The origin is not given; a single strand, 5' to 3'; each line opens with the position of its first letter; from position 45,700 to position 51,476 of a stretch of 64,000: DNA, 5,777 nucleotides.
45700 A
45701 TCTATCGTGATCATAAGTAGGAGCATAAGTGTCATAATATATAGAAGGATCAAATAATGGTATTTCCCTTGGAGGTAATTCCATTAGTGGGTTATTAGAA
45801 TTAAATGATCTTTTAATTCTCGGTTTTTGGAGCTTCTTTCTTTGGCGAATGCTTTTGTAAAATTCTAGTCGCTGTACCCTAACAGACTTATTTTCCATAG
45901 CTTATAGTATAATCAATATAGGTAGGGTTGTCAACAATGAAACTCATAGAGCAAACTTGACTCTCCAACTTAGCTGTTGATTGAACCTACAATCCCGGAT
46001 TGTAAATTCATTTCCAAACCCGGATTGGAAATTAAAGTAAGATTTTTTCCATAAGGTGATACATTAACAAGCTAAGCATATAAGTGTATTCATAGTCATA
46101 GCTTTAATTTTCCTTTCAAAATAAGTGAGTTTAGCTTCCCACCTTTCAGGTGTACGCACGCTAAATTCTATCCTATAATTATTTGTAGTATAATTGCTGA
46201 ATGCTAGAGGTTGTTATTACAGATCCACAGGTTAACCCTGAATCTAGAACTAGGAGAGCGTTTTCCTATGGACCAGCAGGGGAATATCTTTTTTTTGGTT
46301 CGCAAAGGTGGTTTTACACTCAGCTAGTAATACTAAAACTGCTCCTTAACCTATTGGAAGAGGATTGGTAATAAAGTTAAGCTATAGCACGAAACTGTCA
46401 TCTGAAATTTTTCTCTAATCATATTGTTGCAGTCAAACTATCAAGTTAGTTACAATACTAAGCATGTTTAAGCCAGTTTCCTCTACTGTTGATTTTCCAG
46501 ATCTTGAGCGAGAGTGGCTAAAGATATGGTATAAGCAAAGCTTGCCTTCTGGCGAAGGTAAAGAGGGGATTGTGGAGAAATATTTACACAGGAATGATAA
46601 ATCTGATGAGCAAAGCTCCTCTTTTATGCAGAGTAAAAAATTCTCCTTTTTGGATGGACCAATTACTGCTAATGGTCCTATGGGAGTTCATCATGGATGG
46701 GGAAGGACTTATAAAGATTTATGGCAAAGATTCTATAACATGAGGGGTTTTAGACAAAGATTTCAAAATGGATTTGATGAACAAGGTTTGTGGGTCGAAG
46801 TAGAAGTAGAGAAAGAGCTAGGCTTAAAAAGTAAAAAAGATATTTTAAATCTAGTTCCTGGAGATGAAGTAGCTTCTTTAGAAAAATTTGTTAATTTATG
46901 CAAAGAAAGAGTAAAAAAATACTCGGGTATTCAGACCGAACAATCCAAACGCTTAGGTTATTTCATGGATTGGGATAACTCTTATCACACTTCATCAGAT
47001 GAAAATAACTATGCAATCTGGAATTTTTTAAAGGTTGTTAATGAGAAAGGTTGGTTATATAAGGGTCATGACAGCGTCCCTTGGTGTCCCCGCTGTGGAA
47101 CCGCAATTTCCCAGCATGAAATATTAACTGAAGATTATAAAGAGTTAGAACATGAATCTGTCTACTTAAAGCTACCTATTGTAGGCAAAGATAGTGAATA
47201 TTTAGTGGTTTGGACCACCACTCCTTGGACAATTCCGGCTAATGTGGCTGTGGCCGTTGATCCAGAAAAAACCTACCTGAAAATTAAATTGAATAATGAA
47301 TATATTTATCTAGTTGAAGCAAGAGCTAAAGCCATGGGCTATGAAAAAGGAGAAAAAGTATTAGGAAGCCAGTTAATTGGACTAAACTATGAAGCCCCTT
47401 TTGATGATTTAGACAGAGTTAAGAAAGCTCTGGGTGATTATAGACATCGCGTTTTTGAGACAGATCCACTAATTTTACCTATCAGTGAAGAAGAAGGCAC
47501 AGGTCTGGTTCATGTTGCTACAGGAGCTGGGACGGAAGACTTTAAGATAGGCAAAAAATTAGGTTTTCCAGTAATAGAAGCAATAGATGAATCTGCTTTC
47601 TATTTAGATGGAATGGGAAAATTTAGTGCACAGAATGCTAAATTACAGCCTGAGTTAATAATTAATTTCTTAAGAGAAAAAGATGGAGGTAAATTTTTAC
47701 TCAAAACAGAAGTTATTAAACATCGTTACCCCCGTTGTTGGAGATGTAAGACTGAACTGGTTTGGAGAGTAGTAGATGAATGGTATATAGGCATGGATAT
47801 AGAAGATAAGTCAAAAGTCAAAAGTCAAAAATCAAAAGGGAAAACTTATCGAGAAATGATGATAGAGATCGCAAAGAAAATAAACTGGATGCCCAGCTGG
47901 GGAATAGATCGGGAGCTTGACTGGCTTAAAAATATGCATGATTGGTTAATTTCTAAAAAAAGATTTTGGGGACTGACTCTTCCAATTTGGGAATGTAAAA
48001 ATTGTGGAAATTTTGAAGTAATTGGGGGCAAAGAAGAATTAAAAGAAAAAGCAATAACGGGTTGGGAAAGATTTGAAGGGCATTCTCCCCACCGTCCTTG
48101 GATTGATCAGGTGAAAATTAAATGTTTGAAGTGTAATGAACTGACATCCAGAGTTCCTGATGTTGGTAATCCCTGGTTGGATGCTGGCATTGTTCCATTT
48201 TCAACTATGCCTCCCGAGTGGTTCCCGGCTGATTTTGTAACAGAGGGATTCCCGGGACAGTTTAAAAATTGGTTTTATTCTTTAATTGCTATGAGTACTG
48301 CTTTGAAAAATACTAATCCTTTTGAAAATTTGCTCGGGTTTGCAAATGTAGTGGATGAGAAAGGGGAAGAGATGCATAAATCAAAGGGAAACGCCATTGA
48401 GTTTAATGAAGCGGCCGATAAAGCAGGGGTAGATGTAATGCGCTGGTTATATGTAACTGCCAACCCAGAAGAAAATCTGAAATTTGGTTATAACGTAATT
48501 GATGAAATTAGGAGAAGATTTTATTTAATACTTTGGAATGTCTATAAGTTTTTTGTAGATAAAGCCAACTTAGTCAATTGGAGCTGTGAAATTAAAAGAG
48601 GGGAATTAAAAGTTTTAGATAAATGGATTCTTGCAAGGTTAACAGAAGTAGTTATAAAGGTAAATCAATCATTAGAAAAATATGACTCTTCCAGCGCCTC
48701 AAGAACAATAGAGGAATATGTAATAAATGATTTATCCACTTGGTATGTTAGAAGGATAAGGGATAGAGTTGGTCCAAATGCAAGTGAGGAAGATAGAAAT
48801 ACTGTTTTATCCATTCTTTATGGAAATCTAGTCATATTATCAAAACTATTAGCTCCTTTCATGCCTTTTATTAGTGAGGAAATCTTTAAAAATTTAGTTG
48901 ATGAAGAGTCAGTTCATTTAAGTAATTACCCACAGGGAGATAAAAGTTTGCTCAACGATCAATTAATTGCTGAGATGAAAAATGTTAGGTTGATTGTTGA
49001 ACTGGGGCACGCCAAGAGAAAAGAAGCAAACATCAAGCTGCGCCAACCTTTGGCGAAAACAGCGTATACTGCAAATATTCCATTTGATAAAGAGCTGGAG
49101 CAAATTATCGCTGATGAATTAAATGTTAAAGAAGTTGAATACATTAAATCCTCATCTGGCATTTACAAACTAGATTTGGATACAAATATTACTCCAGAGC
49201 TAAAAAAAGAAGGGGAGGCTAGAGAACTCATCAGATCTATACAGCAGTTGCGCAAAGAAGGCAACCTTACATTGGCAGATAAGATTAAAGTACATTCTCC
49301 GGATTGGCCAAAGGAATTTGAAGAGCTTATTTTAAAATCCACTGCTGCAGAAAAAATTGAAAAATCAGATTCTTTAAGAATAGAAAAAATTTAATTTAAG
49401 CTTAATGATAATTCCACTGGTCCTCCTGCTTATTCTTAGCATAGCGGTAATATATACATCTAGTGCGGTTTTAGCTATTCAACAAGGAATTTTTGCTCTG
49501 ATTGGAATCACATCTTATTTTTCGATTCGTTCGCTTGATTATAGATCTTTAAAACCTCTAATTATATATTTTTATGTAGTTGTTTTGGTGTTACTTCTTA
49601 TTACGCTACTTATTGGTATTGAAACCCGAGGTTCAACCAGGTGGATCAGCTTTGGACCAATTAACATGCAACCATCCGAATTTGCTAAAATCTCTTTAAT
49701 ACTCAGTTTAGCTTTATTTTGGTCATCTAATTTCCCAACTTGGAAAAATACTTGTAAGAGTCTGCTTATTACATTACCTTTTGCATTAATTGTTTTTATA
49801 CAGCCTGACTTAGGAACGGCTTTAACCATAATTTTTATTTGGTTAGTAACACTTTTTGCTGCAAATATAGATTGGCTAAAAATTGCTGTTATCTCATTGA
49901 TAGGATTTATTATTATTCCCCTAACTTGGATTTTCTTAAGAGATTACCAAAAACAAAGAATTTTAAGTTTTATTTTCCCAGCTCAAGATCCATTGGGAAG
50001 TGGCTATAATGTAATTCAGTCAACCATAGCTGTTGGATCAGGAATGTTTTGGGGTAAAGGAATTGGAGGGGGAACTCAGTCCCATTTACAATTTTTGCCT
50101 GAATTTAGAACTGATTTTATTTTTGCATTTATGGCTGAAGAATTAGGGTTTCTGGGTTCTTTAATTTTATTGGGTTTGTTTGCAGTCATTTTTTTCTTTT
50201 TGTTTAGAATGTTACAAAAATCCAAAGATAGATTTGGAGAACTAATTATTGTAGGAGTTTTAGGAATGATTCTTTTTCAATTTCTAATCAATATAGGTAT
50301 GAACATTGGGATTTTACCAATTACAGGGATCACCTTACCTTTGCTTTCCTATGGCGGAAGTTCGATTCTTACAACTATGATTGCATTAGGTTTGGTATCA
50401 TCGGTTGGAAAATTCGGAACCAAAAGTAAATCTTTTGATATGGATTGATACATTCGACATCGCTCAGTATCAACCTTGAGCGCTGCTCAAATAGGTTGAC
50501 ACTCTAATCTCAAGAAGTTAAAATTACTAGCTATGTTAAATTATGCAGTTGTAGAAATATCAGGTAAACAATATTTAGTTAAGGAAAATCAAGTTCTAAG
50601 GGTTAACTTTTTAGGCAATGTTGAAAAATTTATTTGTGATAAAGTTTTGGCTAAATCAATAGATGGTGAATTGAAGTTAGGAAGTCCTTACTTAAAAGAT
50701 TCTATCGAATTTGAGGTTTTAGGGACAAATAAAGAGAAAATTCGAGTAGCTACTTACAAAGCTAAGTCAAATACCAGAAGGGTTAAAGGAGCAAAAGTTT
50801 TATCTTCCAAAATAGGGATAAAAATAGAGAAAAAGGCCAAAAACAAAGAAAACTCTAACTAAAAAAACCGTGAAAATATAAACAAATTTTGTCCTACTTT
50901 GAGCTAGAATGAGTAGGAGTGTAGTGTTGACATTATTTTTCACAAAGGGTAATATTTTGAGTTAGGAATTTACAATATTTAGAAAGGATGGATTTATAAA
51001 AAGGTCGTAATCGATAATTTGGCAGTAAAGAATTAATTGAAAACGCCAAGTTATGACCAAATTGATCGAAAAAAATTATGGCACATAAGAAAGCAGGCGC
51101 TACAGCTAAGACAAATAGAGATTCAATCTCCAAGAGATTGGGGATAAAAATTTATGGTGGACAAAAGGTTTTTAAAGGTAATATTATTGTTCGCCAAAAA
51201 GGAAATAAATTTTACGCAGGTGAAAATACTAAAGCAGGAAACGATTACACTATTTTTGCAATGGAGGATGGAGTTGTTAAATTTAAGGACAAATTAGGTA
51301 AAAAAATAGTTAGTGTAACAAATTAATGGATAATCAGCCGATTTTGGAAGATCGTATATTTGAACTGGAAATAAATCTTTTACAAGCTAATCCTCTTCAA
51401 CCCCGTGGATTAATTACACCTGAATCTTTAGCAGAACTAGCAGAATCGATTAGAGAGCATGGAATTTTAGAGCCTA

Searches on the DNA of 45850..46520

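Call 13: search_rna_families(source=window, start=45850, end=46520, threshold=evalue, max_evalue=10, show_alignments=2)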
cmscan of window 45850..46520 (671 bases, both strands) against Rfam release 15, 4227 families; matches with E-value up to 10: 6.
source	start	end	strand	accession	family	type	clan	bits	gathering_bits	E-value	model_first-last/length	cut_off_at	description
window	46370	46451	-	RF00200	snoZ199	Gene; snRNA; snoRNA; CD-box;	-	20.9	47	0.81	1-84/84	no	Small nucleolar RNA Z199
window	45983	46067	-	RF04342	Plastid-psbA-1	Cis-reg;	CL00153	19.4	54.3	7.1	1-114/114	no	Plastid-psbA-1 3UTR RNA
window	46218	46278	-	RF01034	mir-618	Gene; miRNA;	-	19.3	96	0.56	1-95/95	no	mir-618 microRNA precursor family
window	45963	46025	-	RF01941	MIR1223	Gene; miRNA;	-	16.5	77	0.83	1-102/102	no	MIR1223 microRNA precursor family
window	46069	46104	-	RF01421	snoR114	Gene; snRNA; snoRNA; CD-box;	-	16.4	45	3.6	1-87/87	no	small nucleolar RNA snoR114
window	45987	46030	-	RF04213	MIR7807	Gene; miRNA;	-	14.3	90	8.7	1-134/134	no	MIR7807 microRNA precursor family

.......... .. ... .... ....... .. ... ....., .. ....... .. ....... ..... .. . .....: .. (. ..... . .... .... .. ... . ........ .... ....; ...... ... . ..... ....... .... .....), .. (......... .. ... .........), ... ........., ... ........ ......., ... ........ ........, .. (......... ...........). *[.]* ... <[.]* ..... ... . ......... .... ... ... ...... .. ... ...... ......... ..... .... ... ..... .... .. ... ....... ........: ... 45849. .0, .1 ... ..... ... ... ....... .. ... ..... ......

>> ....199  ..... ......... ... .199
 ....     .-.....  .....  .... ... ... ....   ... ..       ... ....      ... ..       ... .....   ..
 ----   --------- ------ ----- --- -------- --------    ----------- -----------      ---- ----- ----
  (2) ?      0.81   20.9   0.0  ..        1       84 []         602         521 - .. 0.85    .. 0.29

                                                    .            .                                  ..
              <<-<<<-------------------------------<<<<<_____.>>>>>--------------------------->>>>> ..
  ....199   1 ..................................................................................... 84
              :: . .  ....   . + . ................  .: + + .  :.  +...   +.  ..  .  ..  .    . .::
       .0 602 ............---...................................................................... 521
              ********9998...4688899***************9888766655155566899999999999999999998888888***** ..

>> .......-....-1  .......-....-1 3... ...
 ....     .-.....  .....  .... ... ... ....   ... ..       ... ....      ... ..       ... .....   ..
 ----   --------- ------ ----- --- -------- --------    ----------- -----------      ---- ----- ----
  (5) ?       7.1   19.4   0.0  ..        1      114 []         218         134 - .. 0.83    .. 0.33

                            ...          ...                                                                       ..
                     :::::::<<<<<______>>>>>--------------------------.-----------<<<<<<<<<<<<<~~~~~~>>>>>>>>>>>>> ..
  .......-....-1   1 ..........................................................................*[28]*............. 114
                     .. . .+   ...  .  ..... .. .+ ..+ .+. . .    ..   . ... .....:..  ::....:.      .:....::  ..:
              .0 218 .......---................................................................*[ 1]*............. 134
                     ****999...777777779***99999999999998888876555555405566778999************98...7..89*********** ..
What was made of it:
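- Tried and rejected: No Rfam support (call 13).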

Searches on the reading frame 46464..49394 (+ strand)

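Call 25: search_protein_families(library=pfam, proteins=[window:46464-49394:+], max_evalue=0.001)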
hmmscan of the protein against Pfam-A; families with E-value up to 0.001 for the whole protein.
window:46464-49394:+ (976 aa): 5 families
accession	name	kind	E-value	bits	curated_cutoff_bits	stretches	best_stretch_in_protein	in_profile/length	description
PF00133.28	tRNA-synt_1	-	2e-72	244.7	22.7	1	55-671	20-410/414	tRNA synthetases class I (I, L, M and V)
PF08264.19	Anticodon_1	-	1e-30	107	25.1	1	719-864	1-145/148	Anticodon-binding domain of tRNA ligase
PF19302.4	DUF5915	-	3.7e-16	59.7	27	1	904-969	103-174/195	Domain of unknown function (DUF5915)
PF09334.17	tRNA-synt_1g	-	5.6e-09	35.7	20.1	0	628-670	319-361/391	tRNA synthetases class I (M)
PF01921.24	tRNA-synt_1f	-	3e-05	23.5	27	1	626-682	272-328/360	tRNA synthetases class I (K)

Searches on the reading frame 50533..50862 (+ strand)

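Call 91: search_protein_families(library=pfam, proteins=[window:50533-50862:+], max_evalue=0.0001)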
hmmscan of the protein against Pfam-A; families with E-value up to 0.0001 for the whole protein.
window:50533-50862:+ (109 aa): 1 family
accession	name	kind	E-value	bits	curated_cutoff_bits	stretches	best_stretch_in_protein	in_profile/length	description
PF00829.26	Ribosomal_L21p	-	1e-14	55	27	1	4-96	2-96/99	Ribosomal prokaryotic L21 protein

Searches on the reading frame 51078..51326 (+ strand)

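Call 91: search_protein_families(library=pfam, proteins=[window:51078-51326:+], max_evalue=0.0001)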
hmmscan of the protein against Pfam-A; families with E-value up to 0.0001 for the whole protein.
window:51078-51326:+ (82 aa): 1 family
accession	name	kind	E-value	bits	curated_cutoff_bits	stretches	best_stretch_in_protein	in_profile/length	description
PF01016.24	Ribosomal_L27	-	1e-30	106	20.5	1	2-80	1-79/79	Ribosomal L27 protein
